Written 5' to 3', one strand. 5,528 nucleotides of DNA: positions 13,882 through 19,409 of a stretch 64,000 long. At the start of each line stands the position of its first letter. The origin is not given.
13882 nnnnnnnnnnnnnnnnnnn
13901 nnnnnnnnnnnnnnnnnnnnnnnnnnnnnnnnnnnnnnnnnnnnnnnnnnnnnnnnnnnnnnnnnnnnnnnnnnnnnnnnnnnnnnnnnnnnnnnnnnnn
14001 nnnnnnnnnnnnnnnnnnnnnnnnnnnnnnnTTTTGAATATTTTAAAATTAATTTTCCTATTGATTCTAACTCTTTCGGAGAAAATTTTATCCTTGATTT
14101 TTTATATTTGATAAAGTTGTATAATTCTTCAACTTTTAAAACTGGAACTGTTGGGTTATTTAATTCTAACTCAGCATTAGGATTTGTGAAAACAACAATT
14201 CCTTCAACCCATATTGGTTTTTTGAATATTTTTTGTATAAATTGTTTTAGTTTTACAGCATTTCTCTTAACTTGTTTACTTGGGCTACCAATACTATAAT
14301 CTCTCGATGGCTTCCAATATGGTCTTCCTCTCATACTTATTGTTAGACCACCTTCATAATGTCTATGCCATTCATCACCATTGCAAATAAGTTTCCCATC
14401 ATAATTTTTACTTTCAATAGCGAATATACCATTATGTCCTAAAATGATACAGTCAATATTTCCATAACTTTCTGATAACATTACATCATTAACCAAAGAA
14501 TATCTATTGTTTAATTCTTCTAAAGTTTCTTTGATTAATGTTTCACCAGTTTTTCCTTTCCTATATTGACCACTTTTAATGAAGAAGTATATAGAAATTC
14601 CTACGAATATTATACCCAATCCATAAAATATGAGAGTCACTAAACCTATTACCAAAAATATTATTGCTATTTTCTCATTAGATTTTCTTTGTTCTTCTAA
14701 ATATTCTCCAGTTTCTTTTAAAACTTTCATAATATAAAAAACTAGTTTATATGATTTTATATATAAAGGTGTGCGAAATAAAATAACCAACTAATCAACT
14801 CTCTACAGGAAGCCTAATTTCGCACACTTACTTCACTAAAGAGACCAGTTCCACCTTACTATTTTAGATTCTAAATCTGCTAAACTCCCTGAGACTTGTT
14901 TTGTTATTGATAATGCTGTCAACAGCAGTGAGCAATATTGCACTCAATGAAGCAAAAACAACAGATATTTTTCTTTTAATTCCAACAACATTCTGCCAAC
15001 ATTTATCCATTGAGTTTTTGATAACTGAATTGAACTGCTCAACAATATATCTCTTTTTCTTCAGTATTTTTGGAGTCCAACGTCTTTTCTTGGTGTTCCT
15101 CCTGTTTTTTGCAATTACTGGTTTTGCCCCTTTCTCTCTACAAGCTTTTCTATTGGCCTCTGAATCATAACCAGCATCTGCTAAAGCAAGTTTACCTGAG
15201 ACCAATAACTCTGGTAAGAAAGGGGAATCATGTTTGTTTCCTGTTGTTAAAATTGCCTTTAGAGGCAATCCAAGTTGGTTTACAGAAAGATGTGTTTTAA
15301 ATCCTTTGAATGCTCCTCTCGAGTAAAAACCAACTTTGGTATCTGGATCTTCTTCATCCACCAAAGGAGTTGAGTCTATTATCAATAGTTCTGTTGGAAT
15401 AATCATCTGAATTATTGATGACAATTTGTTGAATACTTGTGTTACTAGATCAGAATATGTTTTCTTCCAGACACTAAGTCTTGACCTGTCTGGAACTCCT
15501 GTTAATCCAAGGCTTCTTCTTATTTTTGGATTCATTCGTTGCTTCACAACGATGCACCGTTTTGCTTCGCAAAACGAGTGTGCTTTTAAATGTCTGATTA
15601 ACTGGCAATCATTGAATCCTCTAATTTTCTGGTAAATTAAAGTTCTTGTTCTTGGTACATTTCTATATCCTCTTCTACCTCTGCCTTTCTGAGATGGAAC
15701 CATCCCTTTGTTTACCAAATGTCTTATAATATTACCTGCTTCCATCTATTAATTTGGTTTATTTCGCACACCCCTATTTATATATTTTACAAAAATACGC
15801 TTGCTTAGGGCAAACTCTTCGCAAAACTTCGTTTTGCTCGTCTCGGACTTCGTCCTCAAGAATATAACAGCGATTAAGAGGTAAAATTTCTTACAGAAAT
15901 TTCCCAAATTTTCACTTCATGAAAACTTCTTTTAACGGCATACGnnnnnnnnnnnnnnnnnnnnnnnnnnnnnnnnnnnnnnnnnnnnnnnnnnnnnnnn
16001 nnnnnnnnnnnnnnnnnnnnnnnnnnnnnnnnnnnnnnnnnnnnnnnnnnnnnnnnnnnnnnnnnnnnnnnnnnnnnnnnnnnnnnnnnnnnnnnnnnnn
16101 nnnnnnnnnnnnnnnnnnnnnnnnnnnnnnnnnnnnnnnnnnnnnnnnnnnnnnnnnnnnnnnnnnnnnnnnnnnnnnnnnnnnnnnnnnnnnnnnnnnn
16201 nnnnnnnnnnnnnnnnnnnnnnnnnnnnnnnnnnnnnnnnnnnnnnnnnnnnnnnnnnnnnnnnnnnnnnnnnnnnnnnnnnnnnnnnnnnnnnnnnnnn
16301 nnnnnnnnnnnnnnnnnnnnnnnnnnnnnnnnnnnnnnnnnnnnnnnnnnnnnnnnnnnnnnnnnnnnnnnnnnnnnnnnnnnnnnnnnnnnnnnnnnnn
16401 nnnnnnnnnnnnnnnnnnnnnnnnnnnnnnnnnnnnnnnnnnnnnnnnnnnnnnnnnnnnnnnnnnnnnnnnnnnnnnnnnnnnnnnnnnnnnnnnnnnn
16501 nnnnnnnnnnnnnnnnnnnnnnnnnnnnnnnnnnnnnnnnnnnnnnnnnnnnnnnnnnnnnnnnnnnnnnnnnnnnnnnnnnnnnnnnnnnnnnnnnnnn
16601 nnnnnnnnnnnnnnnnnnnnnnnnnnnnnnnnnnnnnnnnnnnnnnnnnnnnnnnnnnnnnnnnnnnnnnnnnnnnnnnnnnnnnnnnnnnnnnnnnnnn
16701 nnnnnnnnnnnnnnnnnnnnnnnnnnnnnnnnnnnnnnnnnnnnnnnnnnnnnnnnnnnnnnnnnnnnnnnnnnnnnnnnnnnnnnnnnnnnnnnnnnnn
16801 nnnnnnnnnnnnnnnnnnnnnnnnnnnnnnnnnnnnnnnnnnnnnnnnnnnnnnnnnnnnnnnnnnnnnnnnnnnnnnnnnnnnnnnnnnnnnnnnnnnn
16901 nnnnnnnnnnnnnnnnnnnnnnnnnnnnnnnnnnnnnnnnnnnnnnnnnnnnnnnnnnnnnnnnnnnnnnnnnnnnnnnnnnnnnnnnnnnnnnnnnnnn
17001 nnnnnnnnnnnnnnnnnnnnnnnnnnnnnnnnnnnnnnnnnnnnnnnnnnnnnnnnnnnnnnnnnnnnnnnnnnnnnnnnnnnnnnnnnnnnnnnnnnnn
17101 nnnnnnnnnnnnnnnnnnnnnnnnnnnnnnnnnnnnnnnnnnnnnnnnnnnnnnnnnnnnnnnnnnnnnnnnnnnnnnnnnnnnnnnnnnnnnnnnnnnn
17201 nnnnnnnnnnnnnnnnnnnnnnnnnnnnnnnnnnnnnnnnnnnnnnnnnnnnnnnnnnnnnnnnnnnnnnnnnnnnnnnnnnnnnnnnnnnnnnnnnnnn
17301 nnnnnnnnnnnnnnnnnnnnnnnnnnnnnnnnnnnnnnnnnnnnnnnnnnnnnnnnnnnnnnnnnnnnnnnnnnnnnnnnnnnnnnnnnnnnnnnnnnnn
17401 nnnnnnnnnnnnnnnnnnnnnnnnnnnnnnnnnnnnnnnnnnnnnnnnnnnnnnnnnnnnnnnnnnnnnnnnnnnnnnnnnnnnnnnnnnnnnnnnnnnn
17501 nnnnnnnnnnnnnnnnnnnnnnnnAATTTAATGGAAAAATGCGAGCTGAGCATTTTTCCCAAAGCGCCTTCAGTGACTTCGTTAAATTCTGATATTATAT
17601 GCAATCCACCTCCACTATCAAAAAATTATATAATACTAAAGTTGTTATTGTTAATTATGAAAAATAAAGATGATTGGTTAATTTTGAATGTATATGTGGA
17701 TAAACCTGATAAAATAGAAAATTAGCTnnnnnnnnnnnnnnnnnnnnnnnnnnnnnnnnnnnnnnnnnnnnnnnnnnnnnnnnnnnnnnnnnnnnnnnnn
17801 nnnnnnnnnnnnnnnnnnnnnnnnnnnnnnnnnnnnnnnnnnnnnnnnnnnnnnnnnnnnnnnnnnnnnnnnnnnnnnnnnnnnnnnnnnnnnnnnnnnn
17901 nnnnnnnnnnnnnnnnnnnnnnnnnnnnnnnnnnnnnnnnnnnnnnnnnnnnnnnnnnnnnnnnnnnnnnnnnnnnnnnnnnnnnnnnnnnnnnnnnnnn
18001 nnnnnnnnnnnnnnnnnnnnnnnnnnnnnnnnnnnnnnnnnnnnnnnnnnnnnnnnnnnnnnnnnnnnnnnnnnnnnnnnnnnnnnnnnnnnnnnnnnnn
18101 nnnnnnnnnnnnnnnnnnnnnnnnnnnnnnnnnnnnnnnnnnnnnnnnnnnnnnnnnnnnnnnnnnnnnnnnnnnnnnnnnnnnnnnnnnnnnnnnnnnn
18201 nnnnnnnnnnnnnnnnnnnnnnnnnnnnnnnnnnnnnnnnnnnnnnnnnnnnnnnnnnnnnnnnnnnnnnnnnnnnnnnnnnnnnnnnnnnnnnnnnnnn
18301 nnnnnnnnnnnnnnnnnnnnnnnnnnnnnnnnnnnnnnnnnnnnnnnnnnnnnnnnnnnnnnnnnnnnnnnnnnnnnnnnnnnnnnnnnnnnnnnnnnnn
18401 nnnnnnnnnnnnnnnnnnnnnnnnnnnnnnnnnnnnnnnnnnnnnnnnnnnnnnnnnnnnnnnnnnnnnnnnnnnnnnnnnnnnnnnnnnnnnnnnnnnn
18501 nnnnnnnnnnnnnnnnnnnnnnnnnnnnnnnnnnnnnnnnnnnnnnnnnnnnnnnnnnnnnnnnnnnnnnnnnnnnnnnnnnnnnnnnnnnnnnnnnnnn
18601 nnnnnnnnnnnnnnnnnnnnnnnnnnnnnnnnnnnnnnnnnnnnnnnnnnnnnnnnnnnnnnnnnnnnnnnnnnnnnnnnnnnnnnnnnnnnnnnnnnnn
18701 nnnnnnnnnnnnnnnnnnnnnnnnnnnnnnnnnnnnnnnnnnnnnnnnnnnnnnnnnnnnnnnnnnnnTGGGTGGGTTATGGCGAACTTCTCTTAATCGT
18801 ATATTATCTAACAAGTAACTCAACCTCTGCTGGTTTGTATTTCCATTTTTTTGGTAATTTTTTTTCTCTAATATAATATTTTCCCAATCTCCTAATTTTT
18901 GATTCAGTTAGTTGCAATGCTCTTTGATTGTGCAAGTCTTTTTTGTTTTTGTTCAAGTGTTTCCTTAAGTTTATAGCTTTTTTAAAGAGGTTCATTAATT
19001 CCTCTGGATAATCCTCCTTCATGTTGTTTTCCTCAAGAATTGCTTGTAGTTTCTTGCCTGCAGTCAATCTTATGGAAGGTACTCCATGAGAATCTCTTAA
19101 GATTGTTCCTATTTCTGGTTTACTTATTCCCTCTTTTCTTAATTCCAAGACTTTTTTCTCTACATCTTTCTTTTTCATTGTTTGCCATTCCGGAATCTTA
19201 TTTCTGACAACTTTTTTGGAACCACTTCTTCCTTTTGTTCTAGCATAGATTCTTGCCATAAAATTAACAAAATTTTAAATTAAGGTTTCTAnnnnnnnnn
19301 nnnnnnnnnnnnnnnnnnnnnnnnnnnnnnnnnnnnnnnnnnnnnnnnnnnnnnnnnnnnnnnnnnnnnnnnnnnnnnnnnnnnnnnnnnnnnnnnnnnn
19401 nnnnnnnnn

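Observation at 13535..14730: Overlapping operon of a membrane-anchored NERD nuclease-like protein and a HEPN protein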

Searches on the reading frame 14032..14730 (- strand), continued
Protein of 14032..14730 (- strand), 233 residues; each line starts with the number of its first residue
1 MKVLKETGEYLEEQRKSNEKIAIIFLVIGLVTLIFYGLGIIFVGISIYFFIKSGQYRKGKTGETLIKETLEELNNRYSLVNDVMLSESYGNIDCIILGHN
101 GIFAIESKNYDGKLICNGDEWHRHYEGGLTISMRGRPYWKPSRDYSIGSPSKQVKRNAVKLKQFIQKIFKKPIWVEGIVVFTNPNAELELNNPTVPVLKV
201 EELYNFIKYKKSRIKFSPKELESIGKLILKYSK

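Call 80: fold_search(model_id=the predicted structure, library=pdb)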
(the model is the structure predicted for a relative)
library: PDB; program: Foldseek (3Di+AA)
matches with E <= 10: 243; with E <= 0.001: 0
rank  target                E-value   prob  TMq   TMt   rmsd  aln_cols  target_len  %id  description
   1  1xmx                  5.9e-02  0.35  0.24  0.17  12.5       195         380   11  Crystal structure of protein VC1899 from Vibrio cholerae (released 2004-11-16)
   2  6p4w_B                6.3e-02  0.54  0.23  0.16  10.9       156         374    6  XPB helicase in a complex with truncated Bax1 from Sulfurisphaera tokodaii at 2.96 Angstrom resolution (released 2020-06-03)
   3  8q44_B                7.5e-02  0.44  0.25  0.15  11.4       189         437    8  Crystal structure of cA4-bound Can2 (E364R) in complex with oligo-T DNA (released 2023-11-22)
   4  9dou_A                9.6e-02  0.54  0.31  0.10  10.9       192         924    9  Taeniopygia guttata R2 retrotransposon (R2Tg) initiating target-primed reverse transcription (released 2025-05-21)
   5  8gh6_A                1.7e-01  0.41  0.30  0.09  11.6       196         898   10  Bombyx mori R2 retrotransposon initiating target-primed reverse transcription (released 2023-04-05)
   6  1y88                  1.9e-01  0.44  0.26  0.32   9.1       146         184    8  Crystal Structure of Protein of Unknown Function AF1548 (released 2004-12-21)
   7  8ibz_C                1.9e-01  0.28  0.27  0.10  13.5       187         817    8  Structure of R2 with 5'ORF and 3'UTR (released 2023-09-20)
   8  2wiw_A                2.0e-01  0.28  0.21  0.32  11.4       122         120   10  Crystal structures of Holliday junction resolvases from Archaeoglobus fulgidus bound to DNA substrate (released 2009-05-26)
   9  9nl3_A                2.0e-01  0.28  0.27  0.08  10.8       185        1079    9  Structure of R2 retrotransposon protein from Taeniopygia guttata initiating target-primed reverse transcription (released 2025-06-18)
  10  8iby_C                2.4e-01  0.47  0.34  0.12  11.7       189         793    9  Structure of R2 with 5'ORF (released 2023-09-20)
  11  4brc_A                2.7e-01  0.25  0.12  0.09  14.6        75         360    9  Legionella pneumophila NTPDase1 crystal form II, closed, Mg AMPNP complex (released 2013-07-17)
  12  4tkd_C                3.1e-01  0.15  0.16  0.28  14.1       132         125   14  Sulfolobus solfataricus HJC mutants (released 2015-08-12)
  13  8q43_B                3.3e-01  0.35  0.29  0.18   7.4       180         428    8  Crystal structure of cA4-bound Can2 (E341A) in complex with oligo-C DNA (released 2023-11-22)
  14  2eo0_A                3.7e-01  0.13  0.18  0.29  12.4       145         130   12  Crystal Structure of Holliday Junction Resolvase ST1444 (released 2007-10-02)
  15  1muh_A                5.3e-01  0.18  0.13  0.08   9.3        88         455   12  CRYSTAL STRUCTURE OF TN5 TRANSPOSASE COMPLEXED WITH TRANSPOSON END DNA (released 2002-09-27)
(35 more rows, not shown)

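Call 90: search_protein_families(library=phrogs, proteins=[window:14032-14730:-], max_evalue=0.01)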
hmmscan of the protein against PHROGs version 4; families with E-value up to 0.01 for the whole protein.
window:14032-14730:- (233 aa): 2 families
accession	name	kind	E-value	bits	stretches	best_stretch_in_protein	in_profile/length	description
phrog_21557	-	unknown function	0.00043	21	1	57-118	33-96/249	-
phrog_35066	-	unknown function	0.0057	17.6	0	160-196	29-65/82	-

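Call 91: search_protein_families(library=padloc, proteins=[L012:4520-5011:+], max_evalue=0.01)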
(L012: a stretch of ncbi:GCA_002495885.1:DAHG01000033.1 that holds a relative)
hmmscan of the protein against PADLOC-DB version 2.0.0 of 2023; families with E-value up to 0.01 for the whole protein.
L012:4520-5011:+ (164 aa): 0 families

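Call 97: find_encoding_contigs(protein=P0027, flank=4000, max_places=2)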
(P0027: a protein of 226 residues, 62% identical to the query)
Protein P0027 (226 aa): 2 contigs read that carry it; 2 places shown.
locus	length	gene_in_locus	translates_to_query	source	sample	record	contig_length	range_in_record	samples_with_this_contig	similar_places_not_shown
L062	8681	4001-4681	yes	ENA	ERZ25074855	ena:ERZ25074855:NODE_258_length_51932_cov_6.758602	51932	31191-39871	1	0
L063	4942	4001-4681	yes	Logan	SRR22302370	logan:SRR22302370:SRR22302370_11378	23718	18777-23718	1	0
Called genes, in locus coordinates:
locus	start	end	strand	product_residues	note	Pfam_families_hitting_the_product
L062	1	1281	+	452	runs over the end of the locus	PF03901:Glyco_transf_22, PF02366:PMT, PF13231:PMT_2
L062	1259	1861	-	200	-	PF13489:Methyltransf_23, PF05175:MTS, PF06325:PrmA (weak), PF00891:Methyltransf_2 (weak), PF13847:Methyltransf_31, PF08241:Methyltransf_11, PF08242:Methyltransf_12, PF13649:Methyltransf_25, +2 more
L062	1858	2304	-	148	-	PF01381:HTH_3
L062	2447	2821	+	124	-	-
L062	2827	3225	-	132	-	PF01894:YjbQ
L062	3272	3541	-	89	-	-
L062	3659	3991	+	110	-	-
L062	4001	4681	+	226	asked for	PF08378:NERD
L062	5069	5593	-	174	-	PF00013:KH_1, PF21800:KH_KRR1_2nd, PF22891:KH_PNO1_2nd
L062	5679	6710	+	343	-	PF13620:CarboxypepD_reg (weak)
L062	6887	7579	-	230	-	PF01163:RIO1, PF01636:APH (faint)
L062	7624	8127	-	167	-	PF27447:TsiV2 (faint), PF03703:bPH_2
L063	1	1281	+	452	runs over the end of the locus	PF03901:Glyco_transf_22, PF02366:PMT, PF13231:PMT_2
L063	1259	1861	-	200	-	PF13489:Methyltransf_23, PF05175:MTS, PF06325:PrmA (weak), PF00891:Methyltransf_2 (weak), PF13847:Methyltransf_31, PF08241:Methyltransf_11, PF08242:Methyltransf_12, PF13649:Methyltransf_25, +2 more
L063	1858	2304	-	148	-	PF01381:HTH_3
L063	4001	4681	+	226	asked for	PF08378:NERD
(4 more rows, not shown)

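Call 98: find_encoding_contigs(protein=P0057, flank=4000, max_places=3)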
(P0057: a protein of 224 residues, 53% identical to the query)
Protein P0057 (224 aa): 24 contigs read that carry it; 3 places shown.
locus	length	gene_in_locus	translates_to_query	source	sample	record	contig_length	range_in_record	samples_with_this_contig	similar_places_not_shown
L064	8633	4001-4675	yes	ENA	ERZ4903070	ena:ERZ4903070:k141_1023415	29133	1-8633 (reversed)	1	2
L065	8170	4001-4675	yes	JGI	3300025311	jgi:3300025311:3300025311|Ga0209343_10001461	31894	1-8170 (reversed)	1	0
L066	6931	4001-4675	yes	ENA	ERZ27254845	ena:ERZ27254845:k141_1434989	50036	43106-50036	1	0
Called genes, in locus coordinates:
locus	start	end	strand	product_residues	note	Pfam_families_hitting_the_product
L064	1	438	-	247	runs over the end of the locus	PF01978:TrmB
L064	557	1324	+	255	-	-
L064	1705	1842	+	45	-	-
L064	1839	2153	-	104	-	-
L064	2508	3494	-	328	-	PF23952:LRR_EndoS (faint), PF12799:LRR_4 (faint)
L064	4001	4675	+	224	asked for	PF08378:NERD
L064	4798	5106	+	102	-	-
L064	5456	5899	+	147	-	-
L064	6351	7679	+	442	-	PF04326:SLFN_AlbA_2, PF13749:HATPase_c_4, PF08279:HTH_11 (faint), PF13412:HTH_24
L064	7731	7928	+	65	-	-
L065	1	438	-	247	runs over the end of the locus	PF01978:TrmB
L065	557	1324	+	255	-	-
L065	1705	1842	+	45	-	-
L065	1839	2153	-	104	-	-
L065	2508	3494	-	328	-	PF23952:LRR_EndoS (faint), PF12799:LRR_4 (faint)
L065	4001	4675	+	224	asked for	PF08378:NERD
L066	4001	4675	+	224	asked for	PF08378:NERD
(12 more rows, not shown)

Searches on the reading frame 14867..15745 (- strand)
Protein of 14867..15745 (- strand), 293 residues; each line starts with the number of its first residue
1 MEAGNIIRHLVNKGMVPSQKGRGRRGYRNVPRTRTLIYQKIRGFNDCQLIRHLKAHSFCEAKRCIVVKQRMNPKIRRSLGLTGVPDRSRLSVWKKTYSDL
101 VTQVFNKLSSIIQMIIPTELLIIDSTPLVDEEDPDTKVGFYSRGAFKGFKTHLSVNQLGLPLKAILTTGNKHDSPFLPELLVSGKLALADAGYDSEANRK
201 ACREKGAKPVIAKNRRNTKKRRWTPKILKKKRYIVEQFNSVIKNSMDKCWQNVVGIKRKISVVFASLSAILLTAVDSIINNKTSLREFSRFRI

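Call 3: search_protein_families(library=pfam, proteins=[window:14867-15745:-], max_evalue=0.1)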
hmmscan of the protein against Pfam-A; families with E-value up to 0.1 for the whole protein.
window:14867-15745:- (293 aa): 3 families
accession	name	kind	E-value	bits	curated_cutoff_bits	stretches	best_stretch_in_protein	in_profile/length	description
PF01609.27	DDE_Tnp_1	-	1.9e-19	70.6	23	1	119-247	5-175/200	Transposase DDE domain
PF13612.12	DDE_Tnp_1_3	-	1.1e-11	45.4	27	1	137-246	34-145/155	Transposase DDE domain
PF13586.12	DDE_Tnp_1_2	-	0.00093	20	29.2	1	188-237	2-50/86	Transposase DDE domain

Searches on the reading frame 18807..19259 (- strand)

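Call 62: search_protein_families(library=pfam, proteins=[window:18807-19259:-], max_evalue=0.001)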
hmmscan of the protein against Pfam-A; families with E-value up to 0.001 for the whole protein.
window:18807-19259:- (151 aa): 2 families
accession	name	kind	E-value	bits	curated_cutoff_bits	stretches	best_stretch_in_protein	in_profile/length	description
PF08069.17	Ribosomal_S13_N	-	3.4e-21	75.5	25.4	1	1-60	1-60/60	Ribosomal S13/S15 N-terminal domain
PF00312.27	Ribosomal_S15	-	7.7e-15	55.3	31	1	72-148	2-80/81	Ribosomal protein S15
